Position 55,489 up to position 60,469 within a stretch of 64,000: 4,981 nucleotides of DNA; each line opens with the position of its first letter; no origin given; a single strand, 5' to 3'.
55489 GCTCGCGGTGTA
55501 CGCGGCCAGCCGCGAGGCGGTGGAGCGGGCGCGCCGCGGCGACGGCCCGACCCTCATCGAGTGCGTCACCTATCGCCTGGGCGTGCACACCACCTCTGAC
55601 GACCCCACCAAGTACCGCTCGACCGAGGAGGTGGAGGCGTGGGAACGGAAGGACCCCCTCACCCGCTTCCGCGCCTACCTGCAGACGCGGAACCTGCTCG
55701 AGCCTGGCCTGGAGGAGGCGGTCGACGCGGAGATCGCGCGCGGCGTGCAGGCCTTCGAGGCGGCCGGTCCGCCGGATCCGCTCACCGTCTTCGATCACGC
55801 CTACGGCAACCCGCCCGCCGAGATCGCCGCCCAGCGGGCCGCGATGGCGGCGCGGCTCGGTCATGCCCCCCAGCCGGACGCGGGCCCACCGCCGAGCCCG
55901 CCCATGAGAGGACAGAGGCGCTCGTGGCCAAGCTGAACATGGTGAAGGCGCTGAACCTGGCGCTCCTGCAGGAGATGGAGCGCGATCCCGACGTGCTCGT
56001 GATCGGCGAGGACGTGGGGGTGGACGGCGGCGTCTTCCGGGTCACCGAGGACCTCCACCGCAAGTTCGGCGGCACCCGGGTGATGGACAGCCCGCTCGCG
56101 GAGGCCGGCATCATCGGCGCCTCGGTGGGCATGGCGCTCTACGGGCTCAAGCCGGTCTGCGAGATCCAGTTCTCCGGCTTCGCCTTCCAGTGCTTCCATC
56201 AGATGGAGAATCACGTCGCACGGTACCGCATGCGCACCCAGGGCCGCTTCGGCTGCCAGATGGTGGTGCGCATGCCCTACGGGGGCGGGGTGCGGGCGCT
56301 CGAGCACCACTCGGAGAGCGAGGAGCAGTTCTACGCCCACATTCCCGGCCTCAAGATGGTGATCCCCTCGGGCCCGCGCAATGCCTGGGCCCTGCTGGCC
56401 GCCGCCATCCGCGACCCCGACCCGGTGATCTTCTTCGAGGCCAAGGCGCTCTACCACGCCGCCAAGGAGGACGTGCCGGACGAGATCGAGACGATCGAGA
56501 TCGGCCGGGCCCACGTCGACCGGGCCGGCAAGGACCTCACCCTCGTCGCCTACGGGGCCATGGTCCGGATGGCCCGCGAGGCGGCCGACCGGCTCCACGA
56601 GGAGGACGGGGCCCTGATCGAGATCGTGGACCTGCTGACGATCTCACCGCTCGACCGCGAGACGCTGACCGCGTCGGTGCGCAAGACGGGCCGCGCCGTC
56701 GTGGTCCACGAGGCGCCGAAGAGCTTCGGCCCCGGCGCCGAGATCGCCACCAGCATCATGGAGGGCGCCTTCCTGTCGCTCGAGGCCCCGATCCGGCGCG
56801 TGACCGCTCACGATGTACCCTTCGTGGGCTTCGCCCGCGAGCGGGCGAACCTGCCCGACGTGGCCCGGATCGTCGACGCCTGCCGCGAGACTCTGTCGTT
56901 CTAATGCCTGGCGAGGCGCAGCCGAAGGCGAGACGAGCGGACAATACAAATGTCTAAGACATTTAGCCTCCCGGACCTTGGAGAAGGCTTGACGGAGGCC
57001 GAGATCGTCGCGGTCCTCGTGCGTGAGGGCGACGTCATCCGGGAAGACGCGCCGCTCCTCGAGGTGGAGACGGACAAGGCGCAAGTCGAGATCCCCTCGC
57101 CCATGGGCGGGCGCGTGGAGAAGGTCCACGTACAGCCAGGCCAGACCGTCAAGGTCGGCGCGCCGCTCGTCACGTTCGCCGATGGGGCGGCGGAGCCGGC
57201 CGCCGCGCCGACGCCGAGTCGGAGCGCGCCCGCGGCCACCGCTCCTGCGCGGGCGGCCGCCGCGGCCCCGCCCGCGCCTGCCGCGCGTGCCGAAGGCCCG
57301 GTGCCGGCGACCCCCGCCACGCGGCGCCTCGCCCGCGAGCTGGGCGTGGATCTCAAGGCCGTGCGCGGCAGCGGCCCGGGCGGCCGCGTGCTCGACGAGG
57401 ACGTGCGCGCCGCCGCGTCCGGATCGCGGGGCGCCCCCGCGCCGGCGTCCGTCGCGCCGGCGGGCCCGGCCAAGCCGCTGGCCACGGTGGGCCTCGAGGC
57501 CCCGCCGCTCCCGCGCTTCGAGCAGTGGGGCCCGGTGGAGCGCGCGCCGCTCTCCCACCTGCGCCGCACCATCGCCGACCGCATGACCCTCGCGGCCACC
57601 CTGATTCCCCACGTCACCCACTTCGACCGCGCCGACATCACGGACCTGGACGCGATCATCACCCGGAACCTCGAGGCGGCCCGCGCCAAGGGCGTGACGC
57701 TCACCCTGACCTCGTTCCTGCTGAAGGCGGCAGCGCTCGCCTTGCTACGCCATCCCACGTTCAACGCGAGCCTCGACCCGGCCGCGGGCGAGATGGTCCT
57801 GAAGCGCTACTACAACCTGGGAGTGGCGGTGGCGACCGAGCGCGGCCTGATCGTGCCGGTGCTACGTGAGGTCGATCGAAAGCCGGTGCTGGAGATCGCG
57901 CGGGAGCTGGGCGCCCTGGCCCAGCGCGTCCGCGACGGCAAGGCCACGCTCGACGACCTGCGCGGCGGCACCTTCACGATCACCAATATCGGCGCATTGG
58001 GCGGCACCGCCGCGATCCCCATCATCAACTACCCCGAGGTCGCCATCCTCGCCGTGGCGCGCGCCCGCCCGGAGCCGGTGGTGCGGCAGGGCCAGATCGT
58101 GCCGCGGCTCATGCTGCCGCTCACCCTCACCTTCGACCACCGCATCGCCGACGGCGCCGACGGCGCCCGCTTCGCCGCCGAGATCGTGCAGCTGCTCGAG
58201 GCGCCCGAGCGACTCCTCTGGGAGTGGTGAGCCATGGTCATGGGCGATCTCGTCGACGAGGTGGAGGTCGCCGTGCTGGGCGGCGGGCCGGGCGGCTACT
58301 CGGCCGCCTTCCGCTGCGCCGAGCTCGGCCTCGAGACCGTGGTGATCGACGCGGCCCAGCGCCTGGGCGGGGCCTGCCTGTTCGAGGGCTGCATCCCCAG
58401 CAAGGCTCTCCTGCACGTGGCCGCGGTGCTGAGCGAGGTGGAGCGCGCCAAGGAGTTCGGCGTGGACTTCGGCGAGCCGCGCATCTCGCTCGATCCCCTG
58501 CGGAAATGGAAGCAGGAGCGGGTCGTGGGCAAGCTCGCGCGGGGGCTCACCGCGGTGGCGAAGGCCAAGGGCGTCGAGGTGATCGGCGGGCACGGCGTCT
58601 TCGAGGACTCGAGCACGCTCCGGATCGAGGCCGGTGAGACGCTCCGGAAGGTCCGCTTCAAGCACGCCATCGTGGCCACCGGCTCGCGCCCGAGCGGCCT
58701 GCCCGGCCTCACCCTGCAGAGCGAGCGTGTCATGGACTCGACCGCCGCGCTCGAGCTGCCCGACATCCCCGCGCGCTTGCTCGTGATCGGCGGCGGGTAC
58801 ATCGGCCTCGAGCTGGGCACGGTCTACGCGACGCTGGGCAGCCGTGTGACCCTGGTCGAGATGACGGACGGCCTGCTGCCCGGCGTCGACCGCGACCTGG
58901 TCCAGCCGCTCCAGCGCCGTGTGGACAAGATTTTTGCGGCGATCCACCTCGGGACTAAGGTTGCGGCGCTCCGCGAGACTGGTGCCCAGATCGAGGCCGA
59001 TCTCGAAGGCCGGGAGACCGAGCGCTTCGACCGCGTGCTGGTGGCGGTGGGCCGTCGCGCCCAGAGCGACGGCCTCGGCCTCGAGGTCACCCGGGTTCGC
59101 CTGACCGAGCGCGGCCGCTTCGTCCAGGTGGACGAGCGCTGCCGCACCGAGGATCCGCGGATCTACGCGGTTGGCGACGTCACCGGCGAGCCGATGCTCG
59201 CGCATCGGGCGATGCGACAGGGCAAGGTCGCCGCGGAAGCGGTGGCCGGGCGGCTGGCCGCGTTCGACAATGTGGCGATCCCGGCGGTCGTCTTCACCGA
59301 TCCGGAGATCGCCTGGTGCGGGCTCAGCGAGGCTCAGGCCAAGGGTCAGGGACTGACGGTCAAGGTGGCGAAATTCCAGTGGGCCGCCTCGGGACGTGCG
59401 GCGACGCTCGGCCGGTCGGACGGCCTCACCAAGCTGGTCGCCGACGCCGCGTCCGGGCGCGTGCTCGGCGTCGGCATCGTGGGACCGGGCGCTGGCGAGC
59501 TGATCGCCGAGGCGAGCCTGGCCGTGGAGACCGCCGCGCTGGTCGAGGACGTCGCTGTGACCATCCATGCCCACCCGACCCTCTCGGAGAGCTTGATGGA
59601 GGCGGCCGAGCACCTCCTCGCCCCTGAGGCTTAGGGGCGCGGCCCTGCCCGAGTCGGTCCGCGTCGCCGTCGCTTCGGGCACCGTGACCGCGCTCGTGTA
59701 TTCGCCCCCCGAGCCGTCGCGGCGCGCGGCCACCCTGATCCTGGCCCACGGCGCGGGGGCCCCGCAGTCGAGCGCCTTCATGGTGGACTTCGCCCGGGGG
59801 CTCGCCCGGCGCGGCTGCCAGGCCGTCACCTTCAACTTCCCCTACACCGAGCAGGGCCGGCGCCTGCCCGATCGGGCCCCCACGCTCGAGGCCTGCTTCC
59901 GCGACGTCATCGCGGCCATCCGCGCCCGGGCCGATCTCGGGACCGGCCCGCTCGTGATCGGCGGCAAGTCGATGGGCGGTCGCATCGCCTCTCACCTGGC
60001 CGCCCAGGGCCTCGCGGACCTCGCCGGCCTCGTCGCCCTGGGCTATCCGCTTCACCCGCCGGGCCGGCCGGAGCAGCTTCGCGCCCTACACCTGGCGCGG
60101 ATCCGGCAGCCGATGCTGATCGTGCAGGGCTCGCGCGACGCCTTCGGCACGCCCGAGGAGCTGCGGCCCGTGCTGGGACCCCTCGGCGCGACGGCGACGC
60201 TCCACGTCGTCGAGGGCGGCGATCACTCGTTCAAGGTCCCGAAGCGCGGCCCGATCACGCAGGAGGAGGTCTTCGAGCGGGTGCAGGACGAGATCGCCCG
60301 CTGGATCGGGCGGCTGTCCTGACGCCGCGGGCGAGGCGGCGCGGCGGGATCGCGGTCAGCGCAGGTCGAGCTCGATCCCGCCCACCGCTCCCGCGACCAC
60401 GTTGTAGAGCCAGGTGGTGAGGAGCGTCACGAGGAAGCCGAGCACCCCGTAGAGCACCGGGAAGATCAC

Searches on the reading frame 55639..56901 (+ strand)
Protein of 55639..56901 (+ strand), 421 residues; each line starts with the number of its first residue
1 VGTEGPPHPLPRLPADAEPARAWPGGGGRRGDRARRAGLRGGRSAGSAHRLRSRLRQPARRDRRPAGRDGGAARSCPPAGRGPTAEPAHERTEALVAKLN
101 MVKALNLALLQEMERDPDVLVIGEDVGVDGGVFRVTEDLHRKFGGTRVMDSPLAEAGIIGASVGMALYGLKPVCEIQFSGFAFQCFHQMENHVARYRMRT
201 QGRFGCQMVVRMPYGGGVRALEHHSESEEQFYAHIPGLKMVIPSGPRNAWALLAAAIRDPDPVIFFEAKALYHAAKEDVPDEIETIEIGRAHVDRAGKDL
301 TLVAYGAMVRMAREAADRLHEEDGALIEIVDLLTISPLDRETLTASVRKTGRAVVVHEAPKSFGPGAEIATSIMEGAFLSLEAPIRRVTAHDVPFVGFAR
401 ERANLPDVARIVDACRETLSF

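Call 88: search_protein_families(library=pfam, proteins=[window:55639-56901:+], max_evalue=0.0001)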
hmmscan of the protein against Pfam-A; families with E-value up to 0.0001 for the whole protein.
window:55639-56901:+ (421 aa): 2 families
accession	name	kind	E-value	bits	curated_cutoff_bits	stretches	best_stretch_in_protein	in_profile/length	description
PF02779.29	Transket_pyr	-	1.9e-41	142.1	27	1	98-272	2-172/174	Transketolase, pyrimidine binding domain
PF02780.25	Transketolase_C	-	5e-34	117.3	25.9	1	289-399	1-109/124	Transketolase, C-terminal domain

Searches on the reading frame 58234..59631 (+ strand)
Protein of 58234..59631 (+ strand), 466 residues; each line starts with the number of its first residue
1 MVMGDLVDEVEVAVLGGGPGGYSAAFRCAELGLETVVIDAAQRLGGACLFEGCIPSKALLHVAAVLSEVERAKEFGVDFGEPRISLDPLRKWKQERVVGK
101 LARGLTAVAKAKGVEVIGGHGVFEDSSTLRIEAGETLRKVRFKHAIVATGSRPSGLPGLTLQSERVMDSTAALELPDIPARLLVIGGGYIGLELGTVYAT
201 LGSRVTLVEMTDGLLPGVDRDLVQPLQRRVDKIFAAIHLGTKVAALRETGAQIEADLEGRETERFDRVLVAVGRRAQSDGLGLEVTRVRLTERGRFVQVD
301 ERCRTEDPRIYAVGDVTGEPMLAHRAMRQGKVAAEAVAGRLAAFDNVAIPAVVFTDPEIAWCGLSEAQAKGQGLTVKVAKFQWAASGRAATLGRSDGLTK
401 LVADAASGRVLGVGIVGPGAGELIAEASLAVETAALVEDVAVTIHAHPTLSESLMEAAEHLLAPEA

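Call 88: search_protein_families(library=pfam, proteins=[window:58234-59631:+], max_evalue=0.0001)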
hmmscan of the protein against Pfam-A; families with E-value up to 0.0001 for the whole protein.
window:58234-59631:+ (466 aa): 9 families
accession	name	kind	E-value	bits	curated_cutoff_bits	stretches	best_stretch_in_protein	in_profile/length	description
PF07992.20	Pyr_redox_2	-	2.3e-62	211.5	26.1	1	11-330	2-291/291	Pyridine nucleotide-disulphide oxidoreductase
PF02852.28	Pyr_redox_dim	-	2.4e-36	124.7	25.3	1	349-458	1-110/110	Pyridine nucleotide-disulphide oxidoreductase, dimerisation domain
PF00070.33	Pyr_redox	-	2.3e-18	66.9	22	1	181-252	1-72/82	Pyridine nucleotide-disulphide oxidoreductase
PF13450.12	NAD_binding_8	-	8e-08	32.9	21.9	1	14-48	1-35/68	NAD(P)-binding Rossmann-like domain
PF12831.13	FAD_oxidored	-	8.5e-07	29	27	1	11-48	1-38/416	FAD dependent oxidoreductase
PF01134.28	GIDA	-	2.2e-06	27.4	22.1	0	12-71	2-58/391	Glucose inhibited division protein A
PF13738.12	Pyr_redox_3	-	2.4e-06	27.4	30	0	142-314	125-305/305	Pyridine nucleotide-disulphide oxidoreductase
PF03486.20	HI0933_like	-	1.5e-05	25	50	0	11-46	2-37/244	HI0933-like protein Rossmann domain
PF00890.30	FAD_binding_2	-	2.3e-05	24.2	20.4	1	12-47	2-37/414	FAD binding domain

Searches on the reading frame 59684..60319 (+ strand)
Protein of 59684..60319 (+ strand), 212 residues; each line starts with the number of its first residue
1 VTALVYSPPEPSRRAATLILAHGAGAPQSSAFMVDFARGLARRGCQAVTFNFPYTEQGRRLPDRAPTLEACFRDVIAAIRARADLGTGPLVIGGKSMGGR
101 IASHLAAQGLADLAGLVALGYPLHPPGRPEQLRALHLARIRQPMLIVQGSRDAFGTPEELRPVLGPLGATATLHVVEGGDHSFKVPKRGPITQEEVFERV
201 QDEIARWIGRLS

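Call 88: search_protein_families(library=pfam, proteins=[window:59684-60319:+], max_evalue=0.0001)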
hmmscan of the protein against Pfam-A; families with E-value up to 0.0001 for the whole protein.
window:59684-60319:+ (212 aa): 6 families
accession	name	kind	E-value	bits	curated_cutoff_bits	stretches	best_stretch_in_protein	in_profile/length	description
PF20408.4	Abhydrolase_11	-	5e-62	209.5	27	1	15-208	2-192/193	Alpha/beta hydrolase domain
PF12146.15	Hydrolase_4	-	1.6e-10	41.1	27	1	15-120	4-108/239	Serine aminopeptidase, S33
PF00561.26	Abhydrolase_1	-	7.2e-10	39.4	25.8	1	17-121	2-102/245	alpha/beta hydrolase fold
PF12697.13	Abhydrolase_6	-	5.3e-08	34.2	26.3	1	18-142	1-114/217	Alpha/beta hydrolase family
PF01738.24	DLH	-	3.6e-06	27.1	21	1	72-205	81-210/217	Dienelactone hydrolase family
PF12695.13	Abhydrolase_5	-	6.3e-06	26.5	27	1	89-182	58-141/164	Alpha/beta hydrolase family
